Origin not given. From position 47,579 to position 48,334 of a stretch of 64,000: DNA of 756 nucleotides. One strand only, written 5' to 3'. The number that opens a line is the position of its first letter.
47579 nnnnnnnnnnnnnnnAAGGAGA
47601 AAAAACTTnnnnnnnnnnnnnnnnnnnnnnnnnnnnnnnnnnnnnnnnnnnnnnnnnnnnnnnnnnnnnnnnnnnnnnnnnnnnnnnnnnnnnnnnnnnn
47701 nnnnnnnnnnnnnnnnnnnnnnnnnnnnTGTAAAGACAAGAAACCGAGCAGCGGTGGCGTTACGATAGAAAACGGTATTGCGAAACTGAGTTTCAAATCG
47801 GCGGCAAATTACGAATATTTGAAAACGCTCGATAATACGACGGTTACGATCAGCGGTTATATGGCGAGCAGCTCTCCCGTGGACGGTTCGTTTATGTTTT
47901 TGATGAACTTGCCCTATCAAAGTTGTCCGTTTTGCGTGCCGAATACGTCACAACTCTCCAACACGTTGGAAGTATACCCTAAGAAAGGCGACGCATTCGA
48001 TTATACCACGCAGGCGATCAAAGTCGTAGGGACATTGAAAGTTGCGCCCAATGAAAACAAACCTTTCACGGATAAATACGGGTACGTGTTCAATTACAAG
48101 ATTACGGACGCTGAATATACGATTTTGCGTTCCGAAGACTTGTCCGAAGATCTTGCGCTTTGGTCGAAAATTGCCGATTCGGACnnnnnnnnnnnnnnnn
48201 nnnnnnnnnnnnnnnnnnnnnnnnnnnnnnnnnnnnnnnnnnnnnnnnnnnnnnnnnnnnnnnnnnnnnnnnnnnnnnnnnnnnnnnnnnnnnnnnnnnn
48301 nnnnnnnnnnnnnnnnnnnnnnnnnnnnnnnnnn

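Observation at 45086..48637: Triple Cys-triad membrane protein + MacB/FtsX-type ABC transporter with His/acidic loop + CxxC lipoprotein: possible metal- or thiol-handling module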

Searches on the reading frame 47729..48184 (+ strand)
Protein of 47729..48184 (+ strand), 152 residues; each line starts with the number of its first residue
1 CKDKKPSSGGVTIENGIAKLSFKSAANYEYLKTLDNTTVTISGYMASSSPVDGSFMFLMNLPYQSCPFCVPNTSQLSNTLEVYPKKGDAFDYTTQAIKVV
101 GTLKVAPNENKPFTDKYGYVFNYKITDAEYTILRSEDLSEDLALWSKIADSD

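Call 23: search_protein_families(library=pfam, proteins=[window:47729-48184:+], max_evalue=10)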
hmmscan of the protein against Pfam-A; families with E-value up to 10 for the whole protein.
seq(152 aa): 1 family
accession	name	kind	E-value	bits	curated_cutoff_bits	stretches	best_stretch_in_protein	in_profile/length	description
PF22118.2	MtrF-like_dom-III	-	0.13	12.2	27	1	71-115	40-84/143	Decaheme cytochrome c component MtrF-like domain III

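Call 24: search_protein_families(library=ncbifam, proteins=[window:47729-48184:+], max_evalue=10)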
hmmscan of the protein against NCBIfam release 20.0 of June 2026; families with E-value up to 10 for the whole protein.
seq(152 aa): 0 families

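Call 45: search_solved_structures(query=window:47777-48142:+, max_evalue=10, show_alignments=5)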
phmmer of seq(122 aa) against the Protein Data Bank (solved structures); distinct sequences matched with E-value up to 10: 0.

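Call 68: search_dna_similar(query=window:47777-48142:+, collection=plasmids, mode=protein, max_evalue=10, max_rows=30)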
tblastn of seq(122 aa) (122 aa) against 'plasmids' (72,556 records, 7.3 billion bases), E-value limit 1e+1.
Records with a match: 53; places in all: 54; records where one place covers at least 80% of the query: 45.
Best place of each record, by identity: <60% 53.
By first word of the organism name: Deinococcus 16; Rhizobium 10; Paracoccus 9; Shinella 5; Sinorhizobium 3; Ensifer 2; Microvirga 2; Roseomonas 1; Azospirillum 1; Qingshengfaniella 1; and 3 more.
By predicted mobility (MOB-suite, as given by PLSDB): non-mobilizable 33; mobilizable 18; conjugative 2.
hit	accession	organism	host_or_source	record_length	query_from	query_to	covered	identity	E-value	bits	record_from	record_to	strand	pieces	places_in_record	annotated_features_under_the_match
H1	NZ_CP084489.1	Ensifer adhaerens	cellculture,soil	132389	16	120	86%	33.6%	4e-3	43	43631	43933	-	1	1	hypothetical protein | ATP-binding cassette domain-containing protein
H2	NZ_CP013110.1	Sinorhizobium americanum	Vachellia farnesiana,cell culture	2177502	16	117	84%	32.7%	4e-2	40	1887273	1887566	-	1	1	record has no annotation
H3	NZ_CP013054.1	Sinorhizobium americanum CCGM7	Phaseolus vulgaris,root nodules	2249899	16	117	84%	32.7%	4e-2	40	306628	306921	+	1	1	none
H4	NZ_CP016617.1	Microvirga ossetica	Vicia alpestris,cell culture,nodules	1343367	4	112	89%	28.2%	1e-2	41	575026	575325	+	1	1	none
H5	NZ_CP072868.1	Rhizobium sp. NLR16a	lentil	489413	15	115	83%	30.4%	9e-5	47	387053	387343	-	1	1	hypothetical protein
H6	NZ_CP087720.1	Roseomonas sp. OT10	single cell,human skin swab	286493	15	115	83%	30.1%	3e-3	43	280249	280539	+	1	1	hypothetical protein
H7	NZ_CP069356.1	Microvirga sp. VF16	Vachellia farnesiana,Cell culture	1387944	18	114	80%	30.9%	2e-5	49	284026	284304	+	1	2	none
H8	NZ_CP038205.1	Paracoccus pantotrophus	single cell,soil associated with ...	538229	15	117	84%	28.8%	9e-5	47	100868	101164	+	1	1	hypothetical protein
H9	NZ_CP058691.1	Paracoccus pantotrophus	pure culture,sewage sludge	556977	15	117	84%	28.8%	9e-5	47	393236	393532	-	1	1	hypothetical protein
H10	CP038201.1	Paracoccus ferrooxidans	single cell,bioreactor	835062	15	117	84%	28.8%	2e-4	47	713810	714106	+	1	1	hypothetical protein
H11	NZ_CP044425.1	Paracoccus pantotrophus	cell culture,denitrifying, ...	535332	15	114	82%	29.7%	8e-5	47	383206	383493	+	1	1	hypothetical protein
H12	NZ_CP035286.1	Paracoccus versutus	whole organism,soil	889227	15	114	82%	29.7%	1e-4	47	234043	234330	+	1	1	hypothetical protein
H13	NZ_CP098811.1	Ensifer adhaerens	whole organism,soil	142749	16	117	84%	28.8%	4e-2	40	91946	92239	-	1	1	hypothetical protein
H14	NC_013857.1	Azospirillum sp. B510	-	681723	13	114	84%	27.2%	1e-2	41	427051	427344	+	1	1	hypothetical protein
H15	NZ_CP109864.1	Paracoccus aminovorans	bacteria,human fecal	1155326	15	114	82%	27.7%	3e-4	45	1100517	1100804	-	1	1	record has no annotation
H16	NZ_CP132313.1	Shinella zoogloeoides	Homo sapiens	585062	15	114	82%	27.7%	2e-3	44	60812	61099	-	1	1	hypothetical protein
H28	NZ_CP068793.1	Deinococcus radiodurans R1 = ATCC 13939 = DSM 20539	cell culture,Orsay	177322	2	104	84%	25.2%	6e-4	45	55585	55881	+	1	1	hypothetical protein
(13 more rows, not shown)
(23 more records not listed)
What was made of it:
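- On Alkaline-phosphatase-linked OB(CPFC)-ABC modules (unnamed): tblastn E to 2e-5 (call 68).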

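Call 69: get_annotated_region(hit=H8, flank=5000)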
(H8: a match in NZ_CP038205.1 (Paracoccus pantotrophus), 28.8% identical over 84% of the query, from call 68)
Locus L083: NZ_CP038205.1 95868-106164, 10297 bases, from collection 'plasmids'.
description: Paracoccus pantotrophus strain DSM 11072 plasmid pPAN2, complete sequence
organism: Paracoccus pantotrophus (NCBI taxid 82367)
taxonomy: Bacteria; Pseudomonadota; Alphaproteobacteria; Rhodobacterales; Paracoccaceae; Paracoccus; Paracoccus pantotrophus
host: -; source: single cell,soil associated with Quercus lobator; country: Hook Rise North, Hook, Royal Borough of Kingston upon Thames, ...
typing (MOB-suite, as given by PLSDB): non-mobilizable; replicon rep_cluster_229; mating-pair formation MPF_T
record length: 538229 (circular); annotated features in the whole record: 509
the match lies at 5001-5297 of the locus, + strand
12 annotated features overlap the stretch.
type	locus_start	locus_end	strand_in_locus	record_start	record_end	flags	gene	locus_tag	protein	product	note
CDS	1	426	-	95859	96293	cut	-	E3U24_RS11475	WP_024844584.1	class I SAM-dependent methyltransferase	-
CDS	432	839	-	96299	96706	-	-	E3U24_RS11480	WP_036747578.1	VOC family protein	-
CDS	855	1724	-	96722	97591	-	aac(3)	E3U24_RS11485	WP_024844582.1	aminoglycoside 3-N-acetyltransferase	-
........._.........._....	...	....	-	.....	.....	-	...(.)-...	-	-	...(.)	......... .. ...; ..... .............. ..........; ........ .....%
CDS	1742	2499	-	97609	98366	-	-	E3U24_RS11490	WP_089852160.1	IS5 family transposase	-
CDS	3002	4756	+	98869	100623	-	-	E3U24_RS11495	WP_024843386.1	alkaline phosphatase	-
CDS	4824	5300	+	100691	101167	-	-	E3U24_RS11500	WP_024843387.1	hypothetical protein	-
CDS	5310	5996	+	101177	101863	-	-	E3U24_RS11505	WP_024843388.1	ABC transporter ATP-binding protein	-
CDS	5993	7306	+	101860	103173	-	-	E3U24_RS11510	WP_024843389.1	FtsX-like permease family protein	-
CDS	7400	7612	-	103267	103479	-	-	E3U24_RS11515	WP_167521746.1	hypothetical protein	-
CDS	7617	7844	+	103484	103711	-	-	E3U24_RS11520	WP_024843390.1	hypothetical protein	-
CDS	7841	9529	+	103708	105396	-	xrtE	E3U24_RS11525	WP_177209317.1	exosortase E/protease, VPEID-CTERM system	GO:0043687 - post-translational protein modification [Evidence IEA]; GO:0006605 - protein targeting [Evidence IEA]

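Call 70: get_annotated_region(hit=H28, flank=5000)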
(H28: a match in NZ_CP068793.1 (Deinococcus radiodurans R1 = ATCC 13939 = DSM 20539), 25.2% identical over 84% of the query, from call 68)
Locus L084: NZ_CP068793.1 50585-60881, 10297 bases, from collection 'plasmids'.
description: Deinococcus radiodurans R1 = ATCC 13939 = DSM 20539 strain R1 plasmid pMP1, complete sequence
organism: Deinococcus radiodurans R1 = ATCC 13939 = DSM 20539 (NCBI taxid 243230)
taxonomy: Bacteria; Deinococcota; Deinococci; Deinococcales; Deinococcaceae; Deinococcus; Deinococcus radiodurans; Deinococcus radiodurans R1 = ATCC 13939 = DSM 20539
host: -; source: cell culture,Orsay; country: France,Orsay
typing (MOB-suite, as given by PLSDB): mobilizable; relaxase MOBP
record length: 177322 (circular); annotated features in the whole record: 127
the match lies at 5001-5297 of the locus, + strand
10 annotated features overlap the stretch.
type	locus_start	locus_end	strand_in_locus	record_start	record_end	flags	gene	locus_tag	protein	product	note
CDS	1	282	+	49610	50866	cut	-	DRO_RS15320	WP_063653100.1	MFS transporter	GO:0055085 - transmembrane transport [Evidence IEA]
CDS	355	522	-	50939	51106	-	-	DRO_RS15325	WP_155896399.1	hypothetical protein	-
CDS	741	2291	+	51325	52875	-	-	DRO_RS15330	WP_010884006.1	sensor domain-containing diguanylate cyclase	-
CDS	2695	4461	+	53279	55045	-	-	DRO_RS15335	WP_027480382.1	alkaline phosphatase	-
CDS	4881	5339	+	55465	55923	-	-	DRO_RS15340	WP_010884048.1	hypothetical protein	-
CDS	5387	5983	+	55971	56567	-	-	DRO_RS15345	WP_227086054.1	ATP-binding cassette domain-containing protein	-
CDS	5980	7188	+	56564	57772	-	-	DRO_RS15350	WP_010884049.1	ABC transporter permease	-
CDS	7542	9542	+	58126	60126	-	-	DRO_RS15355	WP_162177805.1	hypothetical protein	-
CDS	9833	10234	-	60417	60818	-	dhaM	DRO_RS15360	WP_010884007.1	dihydroxyacetone kinase phosphoryl donor subunit DhaM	-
CDS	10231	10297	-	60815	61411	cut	dhaL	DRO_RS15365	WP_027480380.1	dihydroxyacetone kinase subunit DhaL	GO:0006071 - glycerol metabolic process [Evidence IEA]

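Call 71: get_annotated_region(hit=H5, flank=5000)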
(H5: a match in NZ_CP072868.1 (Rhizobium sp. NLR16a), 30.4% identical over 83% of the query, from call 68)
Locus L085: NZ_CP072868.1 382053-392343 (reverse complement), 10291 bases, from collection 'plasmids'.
description: Rhizobium sp. NLR16a plasmid p3, complete sequence
organism: Rhizobium sp. NLR16a (NCBI taxid 2731112)
taxonomy: Bacteria; Pseudomonadota; Alphaproteobacteria; Hyphomicrobiales; Rhizobiaceae; Rhizobium; Rhizobium sp. NLR16a
host: -; source: lentil; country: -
typing (MOB-suite, as given by PLSDB): non-mobilizable
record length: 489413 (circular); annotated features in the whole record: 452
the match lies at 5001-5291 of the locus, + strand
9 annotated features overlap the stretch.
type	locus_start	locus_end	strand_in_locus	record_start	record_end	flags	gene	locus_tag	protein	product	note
CDS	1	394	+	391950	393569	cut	-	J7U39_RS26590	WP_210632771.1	GGDEF domain-containing protein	-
CDS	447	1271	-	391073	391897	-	-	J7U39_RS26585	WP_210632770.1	lytic murein transglycosylase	-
CDS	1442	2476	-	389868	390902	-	-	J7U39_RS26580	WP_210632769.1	aspartate-semialdehyde dehydrogenase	GO:0008652 - amino acid biosynthetic process [Evidence IEA]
CDS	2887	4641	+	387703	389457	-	-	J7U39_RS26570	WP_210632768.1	alkaline phosphatase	-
CDS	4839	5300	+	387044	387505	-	-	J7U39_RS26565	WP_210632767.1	hypothetical protein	-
CDS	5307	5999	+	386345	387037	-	-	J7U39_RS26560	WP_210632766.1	ATP-binding cassette domain-containing protein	-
CDS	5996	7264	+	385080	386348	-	-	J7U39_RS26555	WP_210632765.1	ABC transporter permease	-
CDS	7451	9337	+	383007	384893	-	-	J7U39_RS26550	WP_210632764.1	MFS transporter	GO:0055085 - transmembrane transport [Evidence IEA]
CDS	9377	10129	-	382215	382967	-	lpxE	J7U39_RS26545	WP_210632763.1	phosphatase PAP2 family protein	-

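Call 72: search_protein_families(library=pfam, proteins=[L083:4824-5300:+, L084:4881-5339:+, L085:4839-5300:+, L083:3002-4756:+, L083:5993-7306:+, L084:5980-7188:+, L084:7542-9542:+, L083:7617-7844:+], max_evalue=0.01)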
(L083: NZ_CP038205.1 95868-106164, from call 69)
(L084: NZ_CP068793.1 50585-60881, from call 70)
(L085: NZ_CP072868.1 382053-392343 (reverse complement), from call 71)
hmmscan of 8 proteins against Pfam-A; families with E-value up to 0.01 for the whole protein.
L083:4824-5300:+ (158 aa): 0 families

L084:4881-5339:+ (152 aa): 0 families

L085:4839-5300:+ (153 aa): 1 family
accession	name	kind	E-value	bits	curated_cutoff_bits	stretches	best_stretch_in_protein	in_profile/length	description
PF21963.2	TcdA1_RBD_2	-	0.0077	16.9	27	0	21-52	20-51/86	TcdA1, receptor binding domain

L083:3002-4756:+ (584 aa): 1 family
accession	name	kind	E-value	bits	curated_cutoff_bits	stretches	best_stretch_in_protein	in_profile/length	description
PF00245.25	Alk_phosphatase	-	1.8e-71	241.8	24.4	1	126-576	1-420/423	Alkaline phosphatase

L083:5993-7306:+ (437 aa): 1 family
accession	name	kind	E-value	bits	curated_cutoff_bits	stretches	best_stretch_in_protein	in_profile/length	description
PF02687.27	FtsX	-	1.6e-15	57.7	25.5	1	319-429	8-117/120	FtsX-like permease C-terminal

L084:5980-7188:+ (402 aa): 1 family
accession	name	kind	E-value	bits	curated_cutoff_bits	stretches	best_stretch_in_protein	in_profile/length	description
PF02687.27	FtsX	-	9.1e-12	45.5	25.5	1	279-397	3-120/120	FtsX-like permease C-terminal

L084:7542-9542:+ (666 aa): 1 family
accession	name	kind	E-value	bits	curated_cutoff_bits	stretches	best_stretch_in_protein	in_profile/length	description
PF13648.12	Lipocalin_4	-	0.0068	17.7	22.4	0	584-632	25-73/89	Lipocalin-like domain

L083:7617-7844:+ (75 aa): 0 families

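Call 74: get_annotated_region(hit=H1, flank=5000)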
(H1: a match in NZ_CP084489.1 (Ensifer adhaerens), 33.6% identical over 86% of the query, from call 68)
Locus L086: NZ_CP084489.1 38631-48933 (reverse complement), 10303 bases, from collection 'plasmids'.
description: Ensifer adhaerens strain E-60 plasmid p-3, complete sequence
organism: Ensifer adhaerens (NCBI taxid 106592)
taxonomy: Bacteria; Pseudomonadota; Alphaproteobacteria; Hyphomicrobiales; Rhizobiaceae; Ensifer; Ensifer adhaerens
host: -; source: cellculture,soil; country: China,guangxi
typing (MOB-suite, as given by PLSDB): non-mobilizable; replicon rep_cluster_492
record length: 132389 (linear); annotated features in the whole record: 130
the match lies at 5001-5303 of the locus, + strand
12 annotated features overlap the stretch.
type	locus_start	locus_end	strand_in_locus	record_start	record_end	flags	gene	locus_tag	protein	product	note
CDS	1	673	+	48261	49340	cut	arsB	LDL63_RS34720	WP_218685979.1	ACR3 family arsenite efflux transporter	-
CDS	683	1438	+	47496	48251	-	arsH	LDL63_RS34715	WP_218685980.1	arsenical resistance protein ArsH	-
CDS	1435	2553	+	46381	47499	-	-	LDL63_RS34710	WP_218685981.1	ArsO family NAD(P)H-dependent flavin-containing monooxygenase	-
CDS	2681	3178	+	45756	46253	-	-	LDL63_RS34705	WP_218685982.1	copper chaperone PCu(A)C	-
CDS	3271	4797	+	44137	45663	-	-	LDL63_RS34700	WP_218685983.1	alkaline phosphatase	-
CDS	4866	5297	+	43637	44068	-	-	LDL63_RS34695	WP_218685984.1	hypothetical protein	-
CDS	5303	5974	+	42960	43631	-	-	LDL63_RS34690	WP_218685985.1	ATP-binding cassette domain-containing protein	-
CDS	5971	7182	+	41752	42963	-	-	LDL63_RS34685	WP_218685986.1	ABC transporter permease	-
CDS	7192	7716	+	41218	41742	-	-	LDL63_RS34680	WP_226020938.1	hypothetical protein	-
CDS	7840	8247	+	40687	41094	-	-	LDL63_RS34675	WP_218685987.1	FixH family protein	-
CDS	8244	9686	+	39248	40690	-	-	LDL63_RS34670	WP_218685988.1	efflux RND transporter periplasmic adaptor subunit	GO:0006810 - transport [Evidence IEA]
CDS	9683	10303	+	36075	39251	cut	-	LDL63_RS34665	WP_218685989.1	efflux RND transporter permease subunit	-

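Call 75: get_annotated_region(hit=H6, flank=5000)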
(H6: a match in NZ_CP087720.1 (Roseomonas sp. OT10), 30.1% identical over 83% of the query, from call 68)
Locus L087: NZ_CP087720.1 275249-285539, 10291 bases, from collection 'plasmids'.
description: Roseomonas sp. OT10 plasmid pOT10-1, complete sequence
organism: Roseomonas sp. OT10 (NCBI taxid 2897332)
taxonomy: Bacteria; Pseudomonadota; Alphaproteobacteria; Rhodospirillales; Acetobacteraceae; Roseomonas; Roseomonas sp. OT10
host: -; source: single cell,human skin swab; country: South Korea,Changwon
typing (MOB-suite, as given by PLSDB): non-mobilizable
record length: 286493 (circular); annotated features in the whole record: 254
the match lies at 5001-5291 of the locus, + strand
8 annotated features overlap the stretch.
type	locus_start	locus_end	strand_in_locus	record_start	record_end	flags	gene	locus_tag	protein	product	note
CDS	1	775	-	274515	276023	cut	-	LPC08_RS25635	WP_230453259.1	efflux transporter outer membrane subunit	GO:0006810 - transport [Evidence IEA]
CDS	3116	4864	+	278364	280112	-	-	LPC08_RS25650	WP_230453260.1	alkaline phosphatase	-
CDS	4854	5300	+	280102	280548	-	-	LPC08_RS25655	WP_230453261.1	hypothetical protein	-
CDS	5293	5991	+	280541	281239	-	-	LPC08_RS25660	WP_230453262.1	ATP-binding cassette domain-containing protein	-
CDS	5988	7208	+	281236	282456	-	-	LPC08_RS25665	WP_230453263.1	FtsX-like permease family protein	-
CDS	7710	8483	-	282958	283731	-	-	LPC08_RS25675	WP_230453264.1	aldolase/citrate lyase family protein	-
CDS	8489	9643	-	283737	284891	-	-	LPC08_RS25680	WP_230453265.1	cupin domain-containing protein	-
CDS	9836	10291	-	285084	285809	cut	-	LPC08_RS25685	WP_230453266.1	alpha/beta hydrolase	-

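Call 80: get_annotated_region(hit=H7, flank=4000)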
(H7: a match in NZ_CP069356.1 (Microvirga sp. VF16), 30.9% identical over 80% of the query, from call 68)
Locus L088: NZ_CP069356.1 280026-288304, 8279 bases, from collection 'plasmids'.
description: Microvirga sp. VF16 plasmid pMVF16-2, complete sequence
organism: Microvirga sp. VF16 (NCBI taxid 2807101)
taxonomy: Bacteria; Pseudomonadota; Alphaproteobacteria; Hyphomicrobiales; Methylobacteriaceae; Microvirga; Microvirga sp. VF16
host: -; source: Vachellia farnesiana,Cell culture; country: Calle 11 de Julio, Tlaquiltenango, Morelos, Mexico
typing (MOB-suite, as given by PLSDB): non-mobilizable
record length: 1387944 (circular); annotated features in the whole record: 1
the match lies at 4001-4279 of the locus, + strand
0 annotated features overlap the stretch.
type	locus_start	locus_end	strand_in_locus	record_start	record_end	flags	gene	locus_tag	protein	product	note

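Call 81: get_annotated_region(hit=H14, flank=4000)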
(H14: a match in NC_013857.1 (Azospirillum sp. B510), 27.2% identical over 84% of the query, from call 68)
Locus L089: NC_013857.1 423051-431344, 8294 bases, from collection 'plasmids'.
description: Azospirillum sp. B510 plasmid pAB510c, complete sequence
organism: Azospirillum sp. B510 (NCBI taxid 137722)
taxonomy: Bacteria; Pseudomonadota; Alphaproteobacteria; Rhodospirillales; Azospirillaceae; Azospirillum; Azospirillum sp. B510
host: -; source: -; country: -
typing (MOB-suite, as given by PLSDB): mobilizable; relaxase MOBP
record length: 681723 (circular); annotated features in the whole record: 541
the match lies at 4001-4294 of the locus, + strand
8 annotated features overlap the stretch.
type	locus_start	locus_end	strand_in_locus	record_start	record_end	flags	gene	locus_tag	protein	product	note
CDS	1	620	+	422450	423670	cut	-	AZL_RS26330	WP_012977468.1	ABC transporter permease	-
CDS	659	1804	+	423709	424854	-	-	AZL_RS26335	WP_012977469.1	HlyD family efflux transporter periplasmic adaptor subunit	-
CDS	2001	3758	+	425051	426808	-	-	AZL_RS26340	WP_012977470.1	alkaline phosphatase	-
CDS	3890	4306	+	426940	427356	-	-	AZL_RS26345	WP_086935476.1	hypothetical protein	-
CDS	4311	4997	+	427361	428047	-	-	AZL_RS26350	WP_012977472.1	ATP-binding cassette domain-containing protein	-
CDS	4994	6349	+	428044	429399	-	-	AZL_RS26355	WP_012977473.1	ABC transporter permease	-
CDS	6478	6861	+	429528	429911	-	-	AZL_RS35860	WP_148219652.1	hypothetical protein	-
CDS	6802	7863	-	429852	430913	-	-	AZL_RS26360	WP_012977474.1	LacI family DNA-binding transcriptional regulator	GO:0006351 - DNA-templated transcription [Evidence IEA]; GO:0045892 - negative regulation of DNA-templated ...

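Call 82: get_annotated_region(hit=H16, flank=4000)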
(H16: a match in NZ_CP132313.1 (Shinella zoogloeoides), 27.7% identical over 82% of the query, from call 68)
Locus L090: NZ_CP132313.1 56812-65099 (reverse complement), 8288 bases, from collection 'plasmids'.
description: Shinella zoogloeoides strain UPHL-collab-1 plasmid unnamed1, complete sequence
organism: Shinella zoogloeoides (NCBI taxid 352475)
taxonomy: Bacteria; Pseudomonadota; Alphaproteobacteria; Hyphomicrobiales; Rhizobiaceae; Shinella; Shinella zoogloeoides
host: -; source: Homo sapiens; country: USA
typing (MOB-suite, as given by PLSDB): mobilizable; replicon rep_cluster_287; relaxase MOBP
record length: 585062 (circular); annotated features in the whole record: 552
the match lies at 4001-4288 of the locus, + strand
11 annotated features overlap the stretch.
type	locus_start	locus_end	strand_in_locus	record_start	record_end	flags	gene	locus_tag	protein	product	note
CDS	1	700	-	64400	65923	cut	-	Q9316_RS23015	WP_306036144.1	ABC transporter substrate-binding protein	-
CDS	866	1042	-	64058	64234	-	-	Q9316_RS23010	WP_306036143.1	hypothetical protein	-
CDS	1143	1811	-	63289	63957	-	-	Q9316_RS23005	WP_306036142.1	DUF2161 domain-containing phosphodiesterase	-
CDS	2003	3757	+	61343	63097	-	-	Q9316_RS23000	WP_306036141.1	alkaline phosphatase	-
CDS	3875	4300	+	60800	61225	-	-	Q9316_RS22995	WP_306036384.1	hypothetical protein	-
CDS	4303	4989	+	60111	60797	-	-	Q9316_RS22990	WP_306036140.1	ABC transporter ATP-binding protein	-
CDS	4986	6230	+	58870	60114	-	-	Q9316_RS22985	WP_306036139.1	ABC transporter permease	-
CDS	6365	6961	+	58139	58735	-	-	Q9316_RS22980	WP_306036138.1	hypothetical protein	-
CDS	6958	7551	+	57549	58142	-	-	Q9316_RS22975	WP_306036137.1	hypothetical protein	-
CDS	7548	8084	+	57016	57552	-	-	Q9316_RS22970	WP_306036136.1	hypothetical protein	-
CDS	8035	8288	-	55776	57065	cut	-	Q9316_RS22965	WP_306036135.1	hypothetical protein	-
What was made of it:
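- In all seven annotated loci inspected, that protein sits between a PF00245 alkaline phosphatase and an ATPase plus FtsX permease (calls 69-72, 74, 75, 81, 82).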

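Call 93: search_protein_families(library=pfam, alignment_id=A9, max_evalue=10)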
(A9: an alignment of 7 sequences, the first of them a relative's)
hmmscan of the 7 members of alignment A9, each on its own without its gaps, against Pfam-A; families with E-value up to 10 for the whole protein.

A. member 1, L083:4824-5297:+ (158 aa): 0 families

B. families by the number of members that match (of 7 scanned): 2 families
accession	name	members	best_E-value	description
PF21963.2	TcdA1_RBD_2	1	0.0077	TcdA1, receptor binding domain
PF10518.14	TAT_signal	1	0.072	TAT (twin-arginine translocation) pathway signal sequence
